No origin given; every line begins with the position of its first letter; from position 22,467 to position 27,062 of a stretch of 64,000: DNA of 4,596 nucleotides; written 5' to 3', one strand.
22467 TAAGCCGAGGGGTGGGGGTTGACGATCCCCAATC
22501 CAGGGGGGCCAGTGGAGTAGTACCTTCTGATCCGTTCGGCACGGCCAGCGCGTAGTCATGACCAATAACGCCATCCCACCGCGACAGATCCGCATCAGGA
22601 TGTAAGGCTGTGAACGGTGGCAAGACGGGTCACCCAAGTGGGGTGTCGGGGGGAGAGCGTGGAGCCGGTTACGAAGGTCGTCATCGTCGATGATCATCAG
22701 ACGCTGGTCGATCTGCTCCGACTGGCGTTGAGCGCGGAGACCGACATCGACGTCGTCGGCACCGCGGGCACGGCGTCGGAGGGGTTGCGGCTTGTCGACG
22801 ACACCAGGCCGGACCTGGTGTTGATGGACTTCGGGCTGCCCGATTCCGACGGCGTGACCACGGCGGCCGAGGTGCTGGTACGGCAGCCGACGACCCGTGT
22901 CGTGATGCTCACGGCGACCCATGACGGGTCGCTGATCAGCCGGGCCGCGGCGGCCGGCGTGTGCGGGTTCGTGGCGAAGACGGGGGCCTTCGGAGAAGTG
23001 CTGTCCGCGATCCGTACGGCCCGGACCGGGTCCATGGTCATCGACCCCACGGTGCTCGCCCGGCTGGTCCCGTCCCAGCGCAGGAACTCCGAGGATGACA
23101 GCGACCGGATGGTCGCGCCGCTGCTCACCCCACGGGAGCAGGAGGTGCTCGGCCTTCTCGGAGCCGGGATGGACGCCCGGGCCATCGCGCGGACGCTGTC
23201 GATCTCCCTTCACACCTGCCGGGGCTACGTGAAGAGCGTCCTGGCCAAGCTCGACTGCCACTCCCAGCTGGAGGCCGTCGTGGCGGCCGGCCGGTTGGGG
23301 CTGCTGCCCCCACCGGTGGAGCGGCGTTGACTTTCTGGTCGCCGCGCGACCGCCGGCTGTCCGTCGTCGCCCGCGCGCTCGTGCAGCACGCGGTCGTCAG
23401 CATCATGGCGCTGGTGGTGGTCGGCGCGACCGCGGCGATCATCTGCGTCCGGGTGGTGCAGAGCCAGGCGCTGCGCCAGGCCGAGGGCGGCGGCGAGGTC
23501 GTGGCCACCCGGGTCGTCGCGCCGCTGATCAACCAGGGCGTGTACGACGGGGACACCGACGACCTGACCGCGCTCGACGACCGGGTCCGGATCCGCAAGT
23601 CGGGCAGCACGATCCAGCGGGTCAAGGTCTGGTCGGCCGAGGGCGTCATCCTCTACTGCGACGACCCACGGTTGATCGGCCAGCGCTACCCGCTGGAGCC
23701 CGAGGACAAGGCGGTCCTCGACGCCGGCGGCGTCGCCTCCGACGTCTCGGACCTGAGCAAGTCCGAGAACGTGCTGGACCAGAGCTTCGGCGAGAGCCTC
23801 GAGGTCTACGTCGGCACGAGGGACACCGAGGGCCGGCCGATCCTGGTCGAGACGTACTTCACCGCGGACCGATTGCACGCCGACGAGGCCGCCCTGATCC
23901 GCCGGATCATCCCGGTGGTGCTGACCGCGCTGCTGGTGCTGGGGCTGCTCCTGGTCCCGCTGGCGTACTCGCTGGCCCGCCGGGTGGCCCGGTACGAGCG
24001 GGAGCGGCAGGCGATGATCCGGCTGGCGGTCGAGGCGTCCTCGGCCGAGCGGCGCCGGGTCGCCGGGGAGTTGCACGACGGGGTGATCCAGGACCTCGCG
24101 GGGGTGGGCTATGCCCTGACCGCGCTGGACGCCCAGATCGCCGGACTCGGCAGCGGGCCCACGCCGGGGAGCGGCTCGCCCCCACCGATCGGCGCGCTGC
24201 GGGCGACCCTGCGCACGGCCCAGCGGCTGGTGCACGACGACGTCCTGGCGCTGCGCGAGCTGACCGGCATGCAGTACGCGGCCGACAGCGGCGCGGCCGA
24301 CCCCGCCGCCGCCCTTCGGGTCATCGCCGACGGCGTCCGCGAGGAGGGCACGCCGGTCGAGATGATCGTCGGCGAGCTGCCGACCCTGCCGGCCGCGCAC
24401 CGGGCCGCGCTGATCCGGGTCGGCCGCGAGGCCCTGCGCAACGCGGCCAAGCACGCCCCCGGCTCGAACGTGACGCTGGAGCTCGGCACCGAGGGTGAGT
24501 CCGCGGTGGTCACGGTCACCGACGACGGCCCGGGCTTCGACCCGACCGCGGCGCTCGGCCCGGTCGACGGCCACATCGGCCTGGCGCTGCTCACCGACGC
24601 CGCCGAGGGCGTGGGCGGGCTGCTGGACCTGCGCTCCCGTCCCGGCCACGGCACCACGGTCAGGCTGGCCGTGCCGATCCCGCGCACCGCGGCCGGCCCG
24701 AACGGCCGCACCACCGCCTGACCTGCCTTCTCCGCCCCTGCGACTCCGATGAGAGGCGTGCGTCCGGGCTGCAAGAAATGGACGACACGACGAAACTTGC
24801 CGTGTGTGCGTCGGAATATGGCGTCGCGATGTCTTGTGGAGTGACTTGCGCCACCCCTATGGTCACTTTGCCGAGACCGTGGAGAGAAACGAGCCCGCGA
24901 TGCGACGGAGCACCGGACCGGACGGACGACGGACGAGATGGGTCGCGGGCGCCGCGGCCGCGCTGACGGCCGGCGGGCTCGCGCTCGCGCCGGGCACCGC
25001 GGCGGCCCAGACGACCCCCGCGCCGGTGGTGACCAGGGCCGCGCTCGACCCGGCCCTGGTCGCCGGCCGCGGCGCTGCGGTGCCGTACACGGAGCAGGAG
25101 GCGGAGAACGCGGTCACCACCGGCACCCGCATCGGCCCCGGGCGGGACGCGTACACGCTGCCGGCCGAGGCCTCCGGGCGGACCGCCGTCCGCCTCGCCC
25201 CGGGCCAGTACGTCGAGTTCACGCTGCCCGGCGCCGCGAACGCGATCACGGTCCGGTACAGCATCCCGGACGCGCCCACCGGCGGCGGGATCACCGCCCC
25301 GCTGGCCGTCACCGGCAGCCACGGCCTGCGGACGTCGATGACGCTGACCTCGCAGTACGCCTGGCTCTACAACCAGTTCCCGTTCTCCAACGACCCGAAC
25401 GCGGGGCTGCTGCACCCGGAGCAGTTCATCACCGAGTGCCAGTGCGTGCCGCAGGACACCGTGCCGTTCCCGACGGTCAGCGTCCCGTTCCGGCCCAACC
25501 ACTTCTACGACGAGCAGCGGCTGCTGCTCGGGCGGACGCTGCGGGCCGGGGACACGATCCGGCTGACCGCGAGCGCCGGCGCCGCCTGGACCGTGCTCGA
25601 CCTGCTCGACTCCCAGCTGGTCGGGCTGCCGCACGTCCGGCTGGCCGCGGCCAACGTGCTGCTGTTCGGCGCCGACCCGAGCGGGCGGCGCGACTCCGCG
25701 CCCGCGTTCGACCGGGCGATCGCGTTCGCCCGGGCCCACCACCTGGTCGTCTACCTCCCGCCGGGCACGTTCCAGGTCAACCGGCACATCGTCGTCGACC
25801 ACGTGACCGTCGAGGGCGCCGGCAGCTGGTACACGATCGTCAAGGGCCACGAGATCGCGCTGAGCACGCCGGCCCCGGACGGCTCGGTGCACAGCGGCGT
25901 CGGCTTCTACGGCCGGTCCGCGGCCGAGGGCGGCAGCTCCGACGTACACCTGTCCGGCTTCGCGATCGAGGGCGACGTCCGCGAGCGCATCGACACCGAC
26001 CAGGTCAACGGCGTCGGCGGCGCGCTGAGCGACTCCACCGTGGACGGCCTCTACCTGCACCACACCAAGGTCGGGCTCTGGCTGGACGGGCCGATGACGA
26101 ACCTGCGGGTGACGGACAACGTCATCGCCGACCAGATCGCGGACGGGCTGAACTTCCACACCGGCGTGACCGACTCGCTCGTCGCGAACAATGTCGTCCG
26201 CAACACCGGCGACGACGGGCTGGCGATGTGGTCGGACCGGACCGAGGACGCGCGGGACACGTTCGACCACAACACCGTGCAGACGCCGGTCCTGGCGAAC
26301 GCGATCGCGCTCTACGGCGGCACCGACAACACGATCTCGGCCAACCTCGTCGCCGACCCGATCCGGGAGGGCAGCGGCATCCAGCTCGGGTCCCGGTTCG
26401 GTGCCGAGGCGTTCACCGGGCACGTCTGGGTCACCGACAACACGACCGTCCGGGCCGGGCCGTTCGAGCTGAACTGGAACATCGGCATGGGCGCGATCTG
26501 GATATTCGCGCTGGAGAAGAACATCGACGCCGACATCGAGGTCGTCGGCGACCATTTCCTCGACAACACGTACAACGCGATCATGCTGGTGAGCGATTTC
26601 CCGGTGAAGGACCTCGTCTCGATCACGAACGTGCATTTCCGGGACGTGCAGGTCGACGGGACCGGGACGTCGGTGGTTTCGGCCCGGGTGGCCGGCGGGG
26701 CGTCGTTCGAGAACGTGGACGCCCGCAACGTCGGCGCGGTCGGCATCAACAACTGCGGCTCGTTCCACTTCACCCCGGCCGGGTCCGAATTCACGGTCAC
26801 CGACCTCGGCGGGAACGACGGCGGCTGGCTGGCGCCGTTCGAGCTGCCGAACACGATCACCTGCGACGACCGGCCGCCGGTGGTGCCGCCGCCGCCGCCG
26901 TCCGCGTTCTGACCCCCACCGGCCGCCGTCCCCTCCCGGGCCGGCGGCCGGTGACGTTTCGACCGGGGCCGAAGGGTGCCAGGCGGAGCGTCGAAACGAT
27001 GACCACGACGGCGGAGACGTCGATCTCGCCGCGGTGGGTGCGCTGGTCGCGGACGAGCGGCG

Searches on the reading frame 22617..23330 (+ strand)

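Call 16: search_protein_families(library=pfam, proteins=[window:22617-23330:+], max_evalue=0.001)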
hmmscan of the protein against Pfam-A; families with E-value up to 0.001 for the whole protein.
window:22617-23330:+ (237 aa): 2 families
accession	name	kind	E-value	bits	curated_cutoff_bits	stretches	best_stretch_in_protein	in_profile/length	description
PF00072.30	Response_reg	-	2e-21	76.7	30.2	1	21-132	1-110/111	Response regulator receiver domain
PF00196.25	GerE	-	4.7e-12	45.8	23.5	1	170-224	3-57/57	Bacterial regulatory proteins, luxR family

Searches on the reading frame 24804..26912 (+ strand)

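Call 76: search_protein_families(library=pfam, proteins=[window:24804-26912:+], max_evalue=1)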
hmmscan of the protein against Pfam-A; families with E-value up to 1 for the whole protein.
window:24804-26912:+ (702 aa): 6 families
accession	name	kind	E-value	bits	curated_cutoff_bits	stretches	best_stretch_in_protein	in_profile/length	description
PF22815.2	CatAgl_D1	-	3.3e-32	112.1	27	1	93-270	2-156/159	Alpha-1,3-glucanase catalytic domain D1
PF22816.2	CatAgl_D2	-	1.1e-17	64.4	27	1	312-669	22-384/389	Alpha-1,3-glucanase catalytic domain D2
PF12708.12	Pect-lyase_RHGA_epim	-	4.1e-11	43.5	27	1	284-358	3-75/213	Rhamnogalacturonase A/epimerase, pectate lyase-like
PF13229.12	Beta_helix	-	8e-07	29.3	25.9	2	486-657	12-152/158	Right handed beta helix region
PF05048.19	NosD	-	0.0004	20.3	23.6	1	410-527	48-154/212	Periplasmic copper-binding protein (NosD)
PF16743.10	PliI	-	0.059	13.5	27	1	606-650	58-102/123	Periplasmic lysozyme inhibitor of I-type lysozyme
